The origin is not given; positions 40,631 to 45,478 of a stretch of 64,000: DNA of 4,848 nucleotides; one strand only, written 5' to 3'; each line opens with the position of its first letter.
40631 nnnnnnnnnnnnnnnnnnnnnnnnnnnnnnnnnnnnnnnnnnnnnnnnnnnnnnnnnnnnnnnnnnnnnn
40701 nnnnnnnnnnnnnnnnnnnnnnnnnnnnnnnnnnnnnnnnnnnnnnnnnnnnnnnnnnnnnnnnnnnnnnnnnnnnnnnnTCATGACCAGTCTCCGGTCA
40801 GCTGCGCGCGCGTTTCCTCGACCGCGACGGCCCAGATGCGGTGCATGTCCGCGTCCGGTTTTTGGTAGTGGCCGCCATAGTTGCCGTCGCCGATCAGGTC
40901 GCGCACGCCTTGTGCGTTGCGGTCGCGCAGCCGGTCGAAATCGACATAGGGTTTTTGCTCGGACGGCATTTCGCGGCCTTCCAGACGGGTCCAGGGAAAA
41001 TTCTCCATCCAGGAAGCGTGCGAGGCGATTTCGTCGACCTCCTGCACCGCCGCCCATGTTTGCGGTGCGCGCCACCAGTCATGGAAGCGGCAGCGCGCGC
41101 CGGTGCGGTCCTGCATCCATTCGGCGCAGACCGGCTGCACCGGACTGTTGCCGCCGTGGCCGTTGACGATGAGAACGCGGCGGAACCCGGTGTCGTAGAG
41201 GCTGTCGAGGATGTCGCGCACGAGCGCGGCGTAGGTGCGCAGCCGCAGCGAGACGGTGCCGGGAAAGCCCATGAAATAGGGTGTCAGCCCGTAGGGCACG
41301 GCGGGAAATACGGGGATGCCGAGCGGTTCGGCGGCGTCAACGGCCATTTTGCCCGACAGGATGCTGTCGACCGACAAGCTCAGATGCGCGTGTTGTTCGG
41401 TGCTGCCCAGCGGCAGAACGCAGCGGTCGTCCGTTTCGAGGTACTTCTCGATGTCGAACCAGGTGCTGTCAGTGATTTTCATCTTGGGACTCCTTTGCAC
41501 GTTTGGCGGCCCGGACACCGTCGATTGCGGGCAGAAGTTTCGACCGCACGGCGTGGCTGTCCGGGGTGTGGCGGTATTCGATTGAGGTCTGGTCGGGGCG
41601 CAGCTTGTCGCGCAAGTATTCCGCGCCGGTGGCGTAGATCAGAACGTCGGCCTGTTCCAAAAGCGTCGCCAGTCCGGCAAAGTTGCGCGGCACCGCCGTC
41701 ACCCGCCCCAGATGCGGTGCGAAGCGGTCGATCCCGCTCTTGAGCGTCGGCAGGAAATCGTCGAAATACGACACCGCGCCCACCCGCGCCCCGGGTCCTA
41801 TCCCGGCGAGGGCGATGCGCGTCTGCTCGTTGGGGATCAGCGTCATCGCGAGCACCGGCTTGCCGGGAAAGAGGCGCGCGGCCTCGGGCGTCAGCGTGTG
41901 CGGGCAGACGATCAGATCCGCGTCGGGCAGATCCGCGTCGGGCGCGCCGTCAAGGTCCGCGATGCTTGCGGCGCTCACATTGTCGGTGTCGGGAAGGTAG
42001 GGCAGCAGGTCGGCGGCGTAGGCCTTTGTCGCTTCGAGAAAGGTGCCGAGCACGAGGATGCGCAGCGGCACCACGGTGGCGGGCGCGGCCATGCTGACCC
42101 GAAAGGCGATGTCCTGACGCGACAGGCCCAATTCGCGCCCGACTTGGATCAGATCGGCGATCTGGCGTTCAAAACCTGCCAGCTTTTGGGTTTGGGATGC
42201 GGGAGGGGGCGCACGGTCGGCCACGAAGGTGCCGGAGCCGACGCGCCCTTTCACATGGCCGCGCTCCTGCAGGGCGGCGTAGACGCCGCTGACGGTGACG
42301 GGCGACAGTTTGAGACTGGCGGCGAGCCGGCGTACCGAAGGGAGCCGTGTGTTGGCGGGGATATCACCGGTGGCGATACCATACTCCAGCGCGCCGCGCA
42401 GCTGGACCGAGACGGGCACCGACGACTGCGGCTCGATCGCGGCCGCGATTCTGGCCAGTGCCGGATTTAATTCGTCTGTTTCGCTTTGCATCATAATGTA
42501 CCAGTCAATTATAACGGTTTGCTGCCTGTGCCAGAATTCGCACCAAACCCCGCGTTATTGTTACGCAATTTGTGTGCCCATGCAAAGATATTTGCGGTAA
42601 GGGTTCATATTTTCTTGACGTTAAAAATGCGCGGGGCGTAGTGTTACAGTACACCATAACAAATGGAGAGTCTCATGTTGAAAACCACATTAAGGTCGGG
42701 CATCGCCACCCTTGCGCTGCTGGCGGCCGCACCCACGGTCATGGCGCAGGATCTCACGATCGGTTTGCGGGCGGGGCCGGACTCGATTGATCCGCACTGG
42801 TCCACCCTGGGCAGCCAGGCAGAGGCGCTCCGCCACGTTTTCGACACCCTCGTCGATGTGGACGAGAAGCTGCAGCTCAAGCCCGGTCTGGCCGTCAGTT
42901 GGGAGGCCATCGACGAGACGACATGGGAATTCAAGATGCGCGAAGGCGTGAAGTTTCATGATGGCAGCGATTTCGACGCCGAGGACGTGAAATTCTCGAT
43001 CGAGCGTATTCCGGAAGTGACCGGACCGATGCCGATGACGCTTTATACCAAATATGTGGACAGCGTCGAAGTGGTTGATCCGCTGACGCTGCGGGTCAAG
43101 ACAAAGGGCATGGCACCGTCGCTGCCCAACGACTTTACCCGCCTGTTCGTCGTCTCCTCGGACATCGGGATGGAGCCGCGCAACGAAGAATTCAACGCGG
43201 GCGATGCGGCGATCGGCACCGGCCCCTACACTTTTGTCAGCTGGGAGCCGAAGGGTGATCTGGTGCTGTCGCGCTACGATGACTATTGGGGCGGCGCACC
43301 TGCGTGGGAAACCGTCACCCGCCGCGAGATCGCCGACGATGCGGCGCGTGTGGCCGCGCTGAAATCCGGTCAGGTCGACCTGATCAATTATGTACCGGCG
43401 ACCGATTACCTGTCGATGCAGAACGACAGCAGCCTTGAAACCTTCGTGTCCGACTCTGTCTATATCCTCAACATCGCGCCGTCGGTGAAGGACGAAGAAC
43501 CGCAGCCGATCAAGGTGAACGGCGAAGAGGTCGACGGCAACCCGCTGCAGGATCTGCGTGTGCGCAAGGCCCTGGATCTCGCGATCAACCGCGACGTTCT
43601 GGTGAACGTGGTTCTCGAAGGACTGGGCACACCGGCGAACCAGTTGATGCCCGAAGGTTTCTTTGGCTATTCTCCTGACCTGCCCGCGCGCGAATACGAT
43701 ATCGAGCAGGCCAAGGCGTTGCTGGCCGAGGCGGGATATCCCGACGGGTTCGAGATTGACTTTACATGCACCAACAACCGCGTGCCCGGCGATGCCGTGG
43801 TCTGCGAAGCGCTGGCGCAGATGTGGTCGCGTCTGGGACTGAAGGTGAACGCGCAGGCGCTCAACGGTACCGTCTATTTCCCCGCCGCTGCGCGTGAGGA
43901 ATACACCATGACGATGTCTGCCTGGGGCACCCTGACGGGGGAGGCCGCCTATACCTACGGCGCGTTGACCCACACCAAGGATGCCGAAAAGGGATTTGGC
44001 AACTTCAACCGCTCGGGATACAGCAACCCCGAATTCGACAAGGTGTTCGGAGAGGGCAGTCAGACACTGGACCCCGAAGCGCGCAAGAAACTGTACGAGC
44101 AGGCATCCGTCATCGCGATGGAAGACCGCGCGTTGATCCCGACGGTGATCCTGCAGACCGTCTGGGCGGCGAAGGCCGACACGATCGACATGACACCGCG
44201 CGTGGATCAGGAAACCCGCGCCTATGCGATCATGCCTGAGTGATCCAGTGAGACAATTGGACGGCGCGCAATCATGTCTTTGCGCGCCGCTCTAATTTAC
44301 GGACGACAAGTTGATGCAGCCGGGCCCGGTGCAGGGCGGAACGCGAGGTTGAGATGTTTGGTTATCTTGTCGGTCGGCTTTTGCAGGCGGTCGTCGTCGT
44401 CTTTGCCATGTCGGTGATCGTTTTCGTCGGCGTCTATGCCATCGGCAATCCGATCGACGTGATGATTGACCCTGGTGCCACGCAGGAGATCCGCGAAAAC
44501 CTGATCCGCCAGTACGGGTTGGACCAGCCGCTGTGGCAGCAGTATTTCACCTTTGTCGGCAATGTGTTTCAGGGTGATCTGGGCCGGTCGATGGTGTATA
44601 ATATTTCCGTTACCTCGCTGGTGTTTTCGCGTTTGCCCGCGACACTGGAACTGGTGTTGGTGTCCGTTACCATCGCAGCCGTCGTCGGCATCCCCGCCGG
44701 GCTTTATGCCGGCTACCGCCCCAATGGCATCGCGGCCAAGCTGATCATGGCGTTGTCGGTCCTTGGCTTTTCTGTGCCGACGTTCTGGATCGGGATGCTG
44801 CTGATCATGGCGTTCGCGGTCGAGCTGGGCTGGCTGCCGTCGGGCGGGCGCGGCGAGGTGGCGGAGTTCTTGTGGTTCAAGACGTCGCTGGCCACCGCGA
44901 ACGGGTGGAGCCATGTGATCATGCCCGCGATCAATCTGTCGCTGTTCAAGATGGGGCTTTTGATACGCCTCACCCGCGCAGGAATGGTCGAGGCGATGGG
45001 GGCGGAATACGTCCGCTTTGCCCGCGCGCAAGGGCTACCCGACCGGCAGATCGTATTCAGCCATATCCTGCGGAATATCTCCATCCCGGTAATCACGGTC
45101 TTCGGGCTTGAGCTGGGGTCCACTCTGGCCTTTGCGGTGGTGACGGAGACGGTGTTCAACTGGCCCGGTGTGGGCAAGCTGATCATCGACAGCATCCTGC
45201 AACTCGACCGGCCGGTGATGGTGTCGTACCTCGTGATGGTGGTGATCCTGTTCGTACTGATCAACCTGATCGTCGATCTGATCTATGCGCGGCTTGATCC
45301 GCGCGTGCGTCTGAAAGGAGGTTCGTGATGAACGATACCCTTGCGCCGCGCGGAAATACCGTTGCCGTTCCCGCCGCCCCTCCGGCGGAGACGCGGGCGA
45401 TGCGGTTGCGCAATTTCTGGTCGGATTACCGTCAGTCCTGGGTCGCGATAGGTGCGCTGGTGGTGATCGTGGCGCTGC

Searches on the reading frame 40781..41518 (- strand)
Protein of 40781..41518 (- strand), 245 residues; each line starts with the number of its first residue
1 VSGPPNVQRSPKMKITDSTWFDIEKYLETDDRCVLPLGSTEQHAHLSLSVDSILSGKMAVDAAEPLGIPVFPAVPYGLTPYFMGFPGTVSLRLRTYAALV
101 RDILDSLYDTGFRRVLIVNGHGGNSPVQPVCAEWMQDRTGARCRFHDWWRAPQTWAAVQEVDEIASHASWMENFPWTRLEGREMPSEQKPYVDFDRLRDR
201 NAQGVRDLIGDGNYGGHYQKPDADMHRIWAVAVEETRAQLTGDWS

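Call 9: search_protein_families(library=pfam, proteins=[window:40781-41518:-])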
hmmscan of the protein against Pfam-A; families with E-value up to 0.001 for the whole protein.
window:40781-41518:- (245 aa): 1 family
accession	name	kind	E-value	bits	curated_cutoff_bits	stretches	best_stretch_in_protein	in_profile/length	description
PF02633.19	Creatininase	-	5.9e-42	144.2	31.3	1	17-235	2-233/238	Creatinine amidohydrolase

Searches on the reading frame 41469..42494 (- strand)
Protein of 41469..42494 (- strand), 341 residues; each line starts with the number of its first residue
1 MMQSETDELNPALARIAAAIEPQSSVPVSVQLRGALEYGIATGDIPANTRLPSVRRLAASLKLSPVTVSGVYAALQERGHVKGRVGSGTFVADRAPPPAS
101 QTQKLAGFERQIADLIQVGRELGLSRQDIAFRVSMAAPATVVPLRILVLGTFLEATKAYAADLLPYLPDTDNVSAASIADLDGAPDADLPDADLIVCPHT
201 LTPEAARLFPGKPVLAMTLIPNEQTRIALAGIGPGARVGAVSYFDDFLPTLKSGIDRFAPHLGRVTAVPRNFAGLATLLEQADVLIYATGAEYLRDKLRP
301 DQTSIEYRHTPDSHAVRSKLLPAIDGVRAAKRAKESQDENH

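Call 9: search_protein_families(library=pfam, proteins=[window:41469-42494:-])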
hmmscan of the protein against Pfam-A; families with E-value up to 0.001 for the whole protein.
window:41469-42494:- (341 aa): 1 family
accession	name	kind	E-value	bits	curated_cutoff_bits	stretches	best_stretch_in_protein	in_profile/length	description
PF00392.27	GntR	-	1.4e-08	34.7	27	1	32-91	5-64/64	Bacterial regulatory proteins, gntR family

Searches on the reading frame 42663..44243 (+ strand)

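Call 9: search_protein_families(library=pfam, proteins=[window:42663-44243:+])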
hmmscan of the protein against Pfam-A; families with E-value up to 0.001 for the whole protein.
window:42663-44243:+ (526 aa): 1 family
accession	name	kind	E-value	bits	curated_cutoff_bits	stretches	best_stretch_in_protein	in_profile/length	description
PF00496.27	SBP_bac_5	-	1.3e-86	291.5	32.4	1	72-441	2-366/368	Bacterial extracellular solute-binding proteins, family 5 Middle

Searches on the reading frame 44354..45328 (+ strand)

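Call 9: search_protein_families(library=pfam, proteins=[window:44354-45328:+])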
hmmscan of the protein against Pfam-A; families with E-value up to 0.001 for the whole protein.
window:44354-45328:+ (324 aa): 2 families
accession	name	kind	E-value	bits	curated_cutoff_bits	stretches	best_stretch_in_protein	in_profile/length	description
PF00528.27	BPD_transp_1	-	1.4e-42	146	26.4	1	112-319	1-183/184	Binding-protein-dependent transport system inner membrane component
PF19300.4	BPD_transp_1_N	-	9.2e-09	35.9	23.8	1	1-98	1-111/114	Binding-prot-dependent transport system membrane comp, N-term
